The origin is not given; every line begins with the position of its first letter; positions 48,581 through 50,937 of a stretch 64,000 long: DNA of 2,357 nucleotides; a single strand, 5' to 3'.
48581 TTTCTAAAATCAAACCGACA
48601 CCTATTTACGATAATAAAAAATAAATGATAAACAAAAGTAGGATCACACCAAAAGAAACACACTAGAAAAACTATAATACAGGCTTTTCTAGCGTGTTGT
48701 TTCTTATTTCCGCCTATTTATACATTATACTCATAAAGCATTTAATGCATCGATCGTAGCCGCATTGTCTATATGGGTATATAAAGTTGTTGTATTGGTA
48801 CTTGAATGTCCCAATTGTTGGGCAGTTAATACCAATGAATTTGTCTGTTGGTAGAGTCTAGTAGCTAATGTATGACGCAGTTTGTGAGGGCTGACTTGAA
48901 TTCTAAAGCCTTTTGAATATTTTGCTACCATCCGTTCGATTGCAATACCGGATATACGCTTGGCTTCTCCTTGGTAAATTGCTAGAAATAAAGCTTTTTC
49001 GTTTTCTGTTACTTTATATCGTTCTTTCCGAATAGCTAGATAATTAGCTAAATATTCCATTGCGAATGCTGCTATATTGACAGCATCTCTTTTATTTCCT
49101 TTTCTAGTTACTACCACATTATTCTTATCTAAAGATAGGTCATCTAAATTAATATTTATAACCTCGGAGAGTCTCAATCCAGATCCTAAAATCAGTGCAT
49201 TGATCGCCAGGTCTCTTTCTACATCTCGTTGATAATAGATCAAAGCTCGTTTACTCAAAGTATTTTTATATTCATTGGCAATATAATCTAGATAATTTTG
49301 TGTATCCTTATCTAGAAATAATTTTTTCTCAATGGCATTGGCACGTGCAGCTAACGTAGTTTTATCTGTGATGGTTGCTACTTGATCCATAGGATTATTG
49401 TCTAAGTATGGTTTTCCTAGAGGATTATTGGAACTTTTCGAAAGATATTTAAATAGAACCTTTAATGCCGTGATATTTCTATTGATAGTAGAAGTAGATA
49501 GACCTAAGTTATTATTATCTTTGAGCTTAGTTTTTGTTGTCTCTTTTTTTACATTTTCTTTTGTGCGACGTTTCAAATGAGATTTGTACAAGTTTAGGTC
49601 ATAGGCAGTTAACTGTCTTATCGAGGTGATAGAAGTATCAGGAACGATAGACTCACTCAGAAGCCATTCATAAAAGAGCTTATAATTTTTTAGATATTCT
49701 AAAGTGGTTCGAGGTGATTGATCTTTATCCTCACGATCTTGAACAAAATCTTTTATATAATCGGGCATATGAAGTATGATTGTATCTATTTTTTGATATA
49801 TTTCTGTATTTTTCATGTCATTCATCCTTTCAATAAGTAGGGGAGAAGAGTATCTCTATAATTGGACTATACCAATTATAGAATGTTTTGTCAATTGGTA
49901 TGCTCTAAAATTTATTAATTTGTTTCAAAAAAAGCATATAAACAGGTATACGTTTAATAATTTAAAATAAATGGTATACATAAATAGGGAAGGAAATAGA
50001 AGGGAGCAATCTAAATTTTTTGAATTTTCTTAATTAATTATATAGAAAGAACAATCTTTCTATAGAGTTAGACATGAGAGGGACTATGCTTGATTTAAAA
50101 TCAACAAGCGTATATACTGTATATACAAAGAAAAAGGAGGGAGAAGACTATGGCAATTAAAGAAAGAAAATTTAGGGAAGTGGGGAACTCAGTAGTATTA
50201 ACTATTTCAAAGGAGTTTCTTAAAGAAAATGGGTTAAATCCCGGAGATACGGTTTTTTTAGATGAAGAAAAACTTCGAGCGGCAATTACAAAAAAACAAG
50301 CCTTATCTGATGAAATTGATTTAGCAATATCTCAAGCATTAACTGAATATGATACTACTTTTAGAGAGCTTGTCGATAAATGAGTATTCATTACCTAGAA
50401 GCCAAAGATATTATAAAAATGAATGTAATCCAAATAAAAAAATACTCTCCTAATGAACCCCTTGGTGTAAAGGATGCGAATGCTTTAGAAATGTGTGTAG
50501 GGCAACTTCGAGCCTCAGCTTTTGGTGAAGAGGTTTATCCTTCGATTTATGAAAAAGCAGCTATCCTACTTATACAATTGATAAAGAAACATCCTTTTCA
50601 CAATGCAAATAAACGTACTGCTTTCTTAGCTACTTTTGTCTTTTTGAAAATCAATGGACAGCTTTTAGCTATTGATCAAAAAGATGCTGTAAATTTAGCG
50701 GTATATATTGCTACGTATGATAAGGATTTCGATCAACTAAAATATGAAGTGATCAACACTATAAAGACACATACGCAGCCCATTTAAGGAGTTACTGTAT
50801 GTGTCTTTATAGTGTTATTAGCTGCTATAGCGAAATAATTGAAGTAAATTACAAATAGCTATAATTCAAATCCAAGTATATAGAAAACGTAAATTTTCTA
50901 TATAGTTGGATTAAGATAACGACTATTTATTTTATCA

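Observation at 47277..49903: XerS-like recombinase with a dif-style 11-6-11 palindrome just upstream, next to a decayed DUF3173-integrase element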

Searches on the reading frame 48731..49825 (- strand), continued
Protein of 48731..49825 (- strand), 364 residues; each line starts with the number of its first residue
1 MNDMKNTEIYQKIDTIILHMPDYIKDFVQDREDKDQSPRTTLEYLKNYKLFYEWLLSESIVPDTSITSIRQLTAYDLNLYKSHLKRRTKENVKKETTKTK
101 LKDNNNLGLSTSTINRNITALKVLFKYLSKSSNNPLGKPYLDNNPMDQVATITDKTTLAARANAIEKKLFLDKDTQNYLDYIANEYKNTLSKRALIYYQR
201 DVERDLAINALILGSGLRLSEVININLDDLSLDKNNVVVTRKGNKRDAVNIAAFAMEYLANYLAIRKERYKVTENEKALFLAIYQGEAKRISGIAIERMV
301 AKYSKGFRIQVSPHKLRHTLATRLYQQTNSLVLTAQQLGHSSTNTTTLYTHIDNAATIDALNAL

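Call 34: get_annotated_region(hit=H90, flank=2500)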
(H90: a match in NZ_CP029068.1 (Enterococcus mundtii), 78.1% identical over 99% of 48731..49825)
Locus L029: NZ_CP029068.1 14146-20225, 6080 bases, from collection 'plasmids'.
description: Enterococcus mundtii strain Pe103 plasmid pPe10302, complete sequence
organism: Enterococcus mundtii (NCBI taxid 53346)
taxonomy: Bacteria; Bacillota; Bacilli; Lactobacillales; Enterococcaceae; Enterococcus; Enterococcus mundtii
host: -; source: Homo sapiens,cell culture,Korean adult feces; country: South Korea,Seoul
typing (MOB-suite, as given by PLSDB): mobilizable; replicon rep_cluster_187; relaxase MOBP
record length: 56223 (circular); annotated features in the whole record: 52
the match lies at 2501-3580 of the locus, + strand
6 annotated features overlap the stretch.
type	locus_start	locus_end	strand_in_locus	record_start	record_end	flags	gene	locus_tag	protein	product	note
CDS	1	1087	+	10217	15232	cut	-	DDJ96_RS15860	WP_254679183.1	WxL domain-containing protein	-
CDS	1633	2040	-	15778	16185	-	-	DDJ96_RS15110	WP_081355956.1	type II toxin-antitoxin system death-on-curing family toxin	-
CDS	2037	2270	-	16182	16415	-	-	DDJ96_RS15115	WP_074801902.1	addiction module antitoxin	-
CDS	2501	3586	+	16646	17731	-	xerS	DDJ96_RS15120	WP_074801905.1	tyrosine recombinase XerS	GO:0015074 - DNA integration [Evidence IEA]; GO:0006310 - DNA recombination [Evidence IEA]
CDS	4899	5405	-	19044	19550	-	-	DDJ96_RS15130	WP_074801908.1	hypothetical protein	-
CDS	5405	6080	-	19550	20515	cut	-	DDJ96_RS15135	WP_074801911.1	AAA family ATPase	-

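Call 35: get_annotated_region(hit=H93, flank=2500)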
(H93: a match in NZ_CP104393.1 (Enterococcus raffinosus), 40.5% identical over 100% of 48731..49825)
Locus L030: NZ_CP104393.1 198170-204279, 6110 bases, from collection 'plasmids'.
description: Enterococcus raffinosus strain HG-5 plasmid pHG51, complete sequence
organism: Enterococcus raffinosus (NCBI taxid 71452)
taxonomy: Bacteria; Bacillota; Bacilli; Lactobacillales; Enterococcaceae; Enterococcus; Enterococcus raffinosus
host: -; source: fermented food (Meju); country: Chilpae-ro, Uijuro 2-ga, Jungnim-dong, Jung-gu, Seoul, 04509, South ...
typing (MOB-suite, as given by PLSDB): non-mobilizable
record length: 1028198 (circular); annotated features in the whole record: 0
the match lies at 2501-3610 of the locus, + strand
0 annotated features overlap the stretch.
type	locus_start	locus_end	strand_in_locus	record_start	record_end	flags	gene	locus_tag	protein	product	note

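Call 36: get_annotated_region(hit=H94, flank=2500)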
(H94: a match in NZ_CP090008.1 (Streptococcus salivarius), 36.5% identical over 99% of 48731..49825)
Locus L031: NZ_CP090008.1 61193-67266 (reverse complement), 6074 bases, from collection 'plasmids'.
description: Streptococcus salivarius strain SALI-10 plasmid pSaLI10, complete sequence
organism: Streptococcus salivarius (NCBI taxid 1304)
taxonomy: Bacteria; Bacillota; Bacilli; Lactobacillales; Streptococcaceae; Streptococcus; Streptococcus salivarius
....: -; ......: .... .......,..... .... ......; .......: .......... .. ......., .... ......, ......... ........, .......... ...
typing (MOB-suite, as given by PLSDB): non-mobilizable; replicon rep_cluster_199
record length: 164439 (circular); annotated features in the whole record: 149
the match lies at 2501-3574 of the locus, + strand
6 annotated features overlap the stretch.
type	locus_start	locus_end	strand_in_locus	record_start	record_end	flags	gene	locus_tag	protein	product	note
CDS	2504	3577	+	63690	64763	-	xerS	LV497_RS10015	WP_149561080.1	tyrosine recombinase XerS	GO:0015074 - DNA integration [Evidence IEA]; GO:0006310 - DNA recombination [Evidence IEA]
CDS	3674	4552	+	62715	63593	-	-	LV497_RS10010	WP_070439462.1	helix-turn-helix transcriptional regulator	-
CDS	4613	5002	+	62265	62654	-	-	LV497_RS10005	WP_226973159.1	hypothetical protein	-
CDS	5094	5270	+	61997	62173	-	-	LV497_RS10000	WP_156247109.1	hypothetical protein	-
CDS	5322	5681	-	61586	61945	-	-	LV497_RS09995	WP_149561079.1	hypothetical protein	-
CDS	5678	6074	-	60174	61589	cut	-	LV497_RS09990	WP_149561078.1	Y-family DNA polymerase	-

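Call 37: get_annotated_region(hit=H112, flank=2500)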
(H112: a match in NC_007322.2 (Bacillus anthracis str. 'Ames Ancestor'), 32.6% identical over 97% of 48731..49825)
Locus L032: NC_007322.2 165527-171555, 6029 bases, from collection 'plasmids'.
description: Bacillus anthracis str. 'Ames Ancestor' plasmid pXO1, complete sequence
organism: Bacillus anthracis str. 'Ames Ancestor' (NCBI taxid 261594)
taxonomy: Bacteria; Bacillota; Bacilli; Bacillales; Bacillaceae; Bacillus; Bacillus anthracis; Bacillus anthracis str. 'Ames Ancestor'
host: -; source: -; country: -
typing (MOB-suite, as given by PLSDB): conjugative; replicon rep_cluster_125; relaxase MOBP; mating-pair formation MPF_T
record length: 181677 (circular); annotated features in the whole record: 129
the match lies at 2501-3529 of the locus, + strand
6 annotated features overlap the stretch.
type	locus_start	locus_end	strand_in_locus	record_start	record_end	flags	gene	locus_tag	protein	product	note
CDS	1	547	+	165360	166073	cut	-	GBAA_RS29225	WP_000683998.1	metal-binding protein ZinT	-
CDS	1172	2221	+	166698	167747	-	-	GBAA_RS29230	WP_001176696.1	RelA/SpoT domain-containing protein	-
CDS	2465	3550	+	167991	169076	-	xerS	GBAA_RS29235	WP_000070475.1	tyrosine recombinase XerS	GO:0015074 - DNA integration [Evidence IEA]; GO:0006310 - DNA recombination [Evidence IEA]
CDS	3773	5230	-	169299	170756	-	-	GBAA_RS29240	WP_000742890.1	ATP-binding protein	-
CDS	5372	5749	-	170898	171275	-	-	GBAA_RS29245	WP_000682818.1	hypothetical protein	-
CDS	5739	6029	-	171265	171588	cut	-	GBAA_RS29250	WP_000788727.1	hypothetical protein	-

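Call 38: get_annotated_region(hit=H95, flank=2500)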
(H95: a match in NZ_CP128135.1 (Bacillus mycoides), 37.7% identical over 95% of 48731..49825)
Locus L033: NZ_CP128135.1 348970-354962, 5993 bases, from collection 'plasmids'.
description: Bacillus mycoides strain SIN2.2 plasmid unnamed1, complete sequence
organism: Bacillus mycoides (NCBI taxid 1405)
taxonomy: Bacteria; Bacillota; Bacilli; Bacillales; Bacillaceae; Bacillus; Bacillus mycoides
host: -; source: bacterial isolate,field soil; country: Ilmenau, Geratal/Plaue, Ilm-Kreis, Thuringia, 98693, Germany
typing (MOB-suite, as given by PLSDB): mobilizable; relaxase MOBP
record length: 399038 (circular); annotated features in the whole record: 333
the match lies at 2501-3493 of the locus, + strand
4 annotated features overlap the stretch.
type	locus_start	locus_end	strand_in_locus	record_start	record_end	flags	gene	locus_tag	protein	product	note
CDS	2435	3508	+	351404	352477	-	xerS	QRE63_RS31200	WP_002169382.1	tyrosine recombinase XerS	GO:0015074 - DNA integration [Evidence IEA]; GO:0006310 - DNA recombination [Evidence IEA]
CDS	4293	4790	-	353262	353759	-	-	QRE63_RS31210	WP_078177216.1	DM13 domain-containing protein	-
CDS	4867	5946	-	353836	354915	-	-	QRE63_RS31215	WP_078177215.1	HAMP domain-containing sensor histidine kinase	GO:0007165 - signal transduction [Evidence IEA]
CDS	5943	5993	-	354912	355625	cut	-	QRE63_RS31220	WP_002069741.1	response regulator transcription factor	GO:0000160 - phosphorelay signal transduction system [Evidence IEA]; GO:0006355 - regulation of DNA-templated ...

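Call 39: get_annotated_region(hit=H120, flank=2500)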
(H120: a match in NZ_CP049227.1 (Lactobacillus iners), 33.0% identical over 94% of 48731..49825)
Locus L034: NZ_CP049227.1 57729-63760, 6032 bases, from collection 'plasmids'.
description: Lactobacillus iners strain C0011D1 plasmid pC0011D1, complete sequence
organism: Lactobacillus iners (NCBI taxid 147802)
taxonomy: Bacteria; Bacillota; Bacilli; Lactobacillales; Lactobacillaceae; Lactobacillus; Lactobacillus iners
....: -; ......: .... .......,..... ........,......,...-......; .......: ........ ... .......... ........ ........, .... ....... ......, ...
typing (MOB-suite, as given by PLSDB): non-mobilizable
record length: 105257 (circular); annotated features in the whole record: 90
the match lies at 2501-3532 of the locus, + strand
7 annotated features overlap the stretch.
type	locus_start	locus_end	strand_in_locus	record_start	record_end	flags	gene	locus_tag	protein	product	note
CDS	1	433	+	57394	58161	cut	-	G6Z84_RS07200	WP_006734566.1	hypothetical protein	-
CDS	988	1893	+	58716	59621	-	-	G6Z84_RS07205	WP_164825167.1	Rpn family recombination-promoting nuclease/putative transposase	-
CDS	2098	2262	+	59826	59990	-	-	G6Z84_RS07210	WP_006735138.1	hypothetical protein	-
CDS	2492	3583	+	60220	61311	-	xerS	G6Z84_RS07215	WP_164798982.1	tyrosine recombinase XerS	GO:0015074 - DNA integration [Evidence IEA]; GO:0006310 - DNA recombination [Evidence IEA]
CDS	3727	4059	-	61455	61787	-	-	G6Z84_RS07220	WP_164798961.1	hypothetical protein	-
CDS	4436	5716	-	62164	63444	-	secY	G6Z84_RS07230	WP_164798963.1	preprotein translocase subunit SecY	GO:0043952 - protein transport by the Sec complex [Evidence IEA]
CDS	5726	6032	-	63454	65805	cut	secA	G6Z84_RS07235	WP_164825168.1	preprotein translocase subunit SecA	GO:0043952 - protein transport by the Sec complex [Evidence IEA]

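Call 84: search_solved_structures(query=window:48731-49825:-, max_evalue=0.00001)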
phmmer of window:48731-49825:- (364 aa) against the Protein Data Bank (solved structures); distinct sequences matched with E-value up to 0.00001: 7.
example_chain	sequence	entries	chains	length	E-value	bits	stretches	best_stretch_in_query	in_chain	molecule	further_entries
4a8e_A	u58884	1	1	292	5.1e-17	65.4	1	200-354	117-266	PROBABLE TYROSINE RECOMBINASE XERC-LIKE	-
5jjv_A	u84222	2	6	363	8.6e-16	61.4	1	108-356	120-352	Tyrosine recombinase XerH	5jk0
5hxy_A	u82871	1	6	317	2.3e-14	56.7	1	202-357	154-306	Tyrosine recombinase XerA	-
1a0p_A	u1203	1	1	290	4.7e-12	49.1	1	203-353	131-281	SITE-SPECIFIC RECOMBINASE XERD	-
5dcf_A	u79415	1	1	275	6.9e-12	48.6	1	204-353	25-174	Tyrosine recombinase XerD,DNA translocase FtsK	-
9i5v_14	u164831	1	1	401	2.6e-09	40.1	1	201-353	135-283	Ribosome-associated translation inhibitor RaiA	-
2a3v_A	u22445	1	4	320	4.7e-09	39.3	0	304-355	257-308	site-specific recombinase IntI4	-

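Call 90: find_encoding_contigs(protein=P0028, flank=1500, max_places=1)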
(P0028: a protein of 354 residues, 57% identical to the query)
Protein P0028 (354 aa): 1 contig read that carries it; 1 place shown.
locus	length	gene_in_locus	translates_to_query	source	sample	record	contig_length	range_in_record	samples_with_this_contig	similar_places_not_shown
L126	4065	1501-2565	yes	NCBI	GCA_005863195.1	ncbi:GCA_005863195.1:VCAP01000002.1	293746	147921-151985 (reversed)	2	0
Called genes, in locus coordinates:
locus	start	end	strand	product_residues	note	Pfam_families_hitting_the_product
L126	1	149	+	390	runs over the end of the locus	PF04143:Sulf_transp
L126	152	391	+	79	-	PF01206:TusA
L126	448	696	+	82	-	-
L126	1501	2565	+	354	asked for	PF00589:Phage_integrase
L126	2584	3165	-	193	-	PF00440:TetR_N (weak)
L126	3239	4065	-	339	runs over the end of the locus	PF10974:DUF2804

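Call 91: find_encoding_contigs(protein=P0030, flank=1500, max_places=1)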
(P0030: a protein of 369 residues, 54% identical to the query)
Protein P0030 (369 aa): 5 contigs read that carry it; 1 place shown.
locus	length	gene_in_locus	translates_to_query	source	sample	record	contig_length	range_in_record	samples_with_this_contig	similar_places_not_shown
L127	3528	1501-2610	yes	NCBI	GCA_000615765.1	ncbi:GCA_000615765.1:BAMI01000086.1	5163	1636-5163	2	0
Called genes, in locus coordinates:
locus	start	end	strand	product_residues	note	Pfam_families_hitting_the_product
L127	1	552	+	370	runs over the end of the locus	PF01717:Meth_synt_2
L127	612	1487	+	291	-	PF00561:Abhydrolase_1, PF12146:Hydrolase_4, PF12697:Abhydrolase_6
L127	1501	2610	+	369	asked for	PF00589:Phage_integrase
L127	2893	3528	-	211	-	?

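Call 92: find_encoding_contigs(protein=P0018, flank=1500, max_places=1)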
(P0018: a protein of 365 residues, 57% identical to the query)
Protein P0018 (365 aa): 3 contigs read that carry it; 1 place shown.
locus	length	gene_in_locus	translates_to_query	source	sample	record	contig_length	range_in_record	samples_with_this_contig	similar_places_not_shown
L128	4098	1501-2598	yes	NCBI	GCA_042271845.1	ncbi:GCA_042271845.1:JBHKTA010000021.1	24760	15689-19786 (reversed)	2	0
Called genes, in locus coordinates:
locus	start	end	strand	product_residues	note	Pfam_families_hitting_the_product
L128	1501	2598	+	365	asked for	PF00589:Phage_integrase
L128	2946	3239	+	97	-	-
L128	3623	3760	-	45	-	PF16935:Hol_Tox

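Call 93: find_encoding_contigs(protein=P0017, flank=1500, max_places=1)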
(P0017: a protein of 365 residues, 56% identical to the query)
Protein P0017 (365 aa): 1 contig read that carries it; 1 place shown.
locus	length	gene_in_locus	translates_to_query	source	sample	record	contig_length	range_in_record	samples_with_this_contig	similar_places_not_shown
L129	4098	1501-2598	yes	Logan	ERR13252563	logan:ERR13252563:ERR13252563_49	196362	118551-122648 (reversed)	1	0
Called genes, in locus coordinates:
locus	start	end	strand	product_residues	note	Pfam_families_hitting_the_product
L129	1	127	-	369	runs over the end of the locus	PF01053:Cys_Met_Meta_PP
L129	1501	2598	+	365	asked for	PF00589:Phage_integrase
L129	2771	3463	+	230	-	-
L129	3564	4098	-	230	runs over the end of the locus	PF02463:SMC_N, PF00005:ABC_tran, PF13304:AAA_21 (faint)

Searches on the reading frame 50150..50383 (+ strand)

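Call 3: search_protein_families(library=ncbifam, proteins=[window:50150-50383:+], max_evalue=0.01)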
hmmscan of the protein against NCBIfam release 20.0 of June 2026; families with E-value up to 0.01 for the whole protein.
window:50150-50383:+ (77 aa): 2 families
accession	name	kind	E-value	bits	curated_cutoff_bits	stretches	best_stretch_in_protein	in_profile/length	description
TIGR02609.1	doc_partner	hypoth_equivalog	4.6e-18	65.4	55.9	1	6-76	1-74/74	putative addiction module antidote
NF041498.2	MobP2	subfamily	0.0065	16.2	200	1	16-48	96-128/335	MobP2 family relaxase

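Call 4: search_protein_families(library=pfam, proteins=[window:50150-50383:+], max_evalue=0.01)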
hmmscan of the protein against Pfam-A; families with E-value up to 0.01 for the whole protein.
window:50150-50383:+ (77 aa): 2 families
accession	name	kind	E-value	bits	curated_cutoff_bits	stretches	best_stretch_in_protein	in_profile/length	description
PF04014.23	MazE_antitoxin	-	0.00036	20.9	24.7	1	11-40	4-33/48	Antidote-toxin recognition MazE, bacterial antitoxin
PF18555.7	MobL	-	0.00083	18.9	28.5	1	16-48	98-130/383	MobL relaxases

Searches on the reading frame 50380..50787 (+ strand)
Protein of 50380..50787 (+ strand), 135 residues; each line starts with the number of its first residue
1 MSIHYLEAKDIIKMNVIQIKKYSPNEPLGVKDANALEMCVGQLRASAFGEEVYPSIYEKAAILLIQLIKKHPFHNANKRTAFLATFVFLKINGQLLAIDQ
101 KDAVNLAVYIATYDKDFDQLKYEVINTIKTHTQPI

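Call 3: search_protein_families(library=ncbifam, proteins=[window:50380-50787:+], max_evalue=0.01)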
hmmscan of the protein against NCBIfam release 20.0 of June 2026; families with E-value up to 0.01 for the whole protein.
window:50380-50787:+ (135 aa): 1 family
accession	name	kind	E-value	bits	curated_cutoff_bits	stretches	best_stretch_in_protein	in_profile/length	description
TIGR01550.1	DOC_P1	subfamily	5.5e-20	71.8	38.65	1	7-115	3-110/122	type II toxin-antitoxin system death-on-curing family toxin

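Call 4: search_protein_families(library=pfam, proteins=[window:50380-50787:+], max_evalue=0.01)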
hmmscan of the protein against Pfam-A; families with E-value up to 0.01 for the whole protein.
window:50380-50787:+ (135 aa): 1 family
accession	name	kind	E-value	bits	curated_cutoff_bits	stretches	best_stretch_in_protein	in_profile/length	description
PF02661.23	Fic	-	1.7e-13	51.6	24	1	5-89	1-93/93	Fic/DOC family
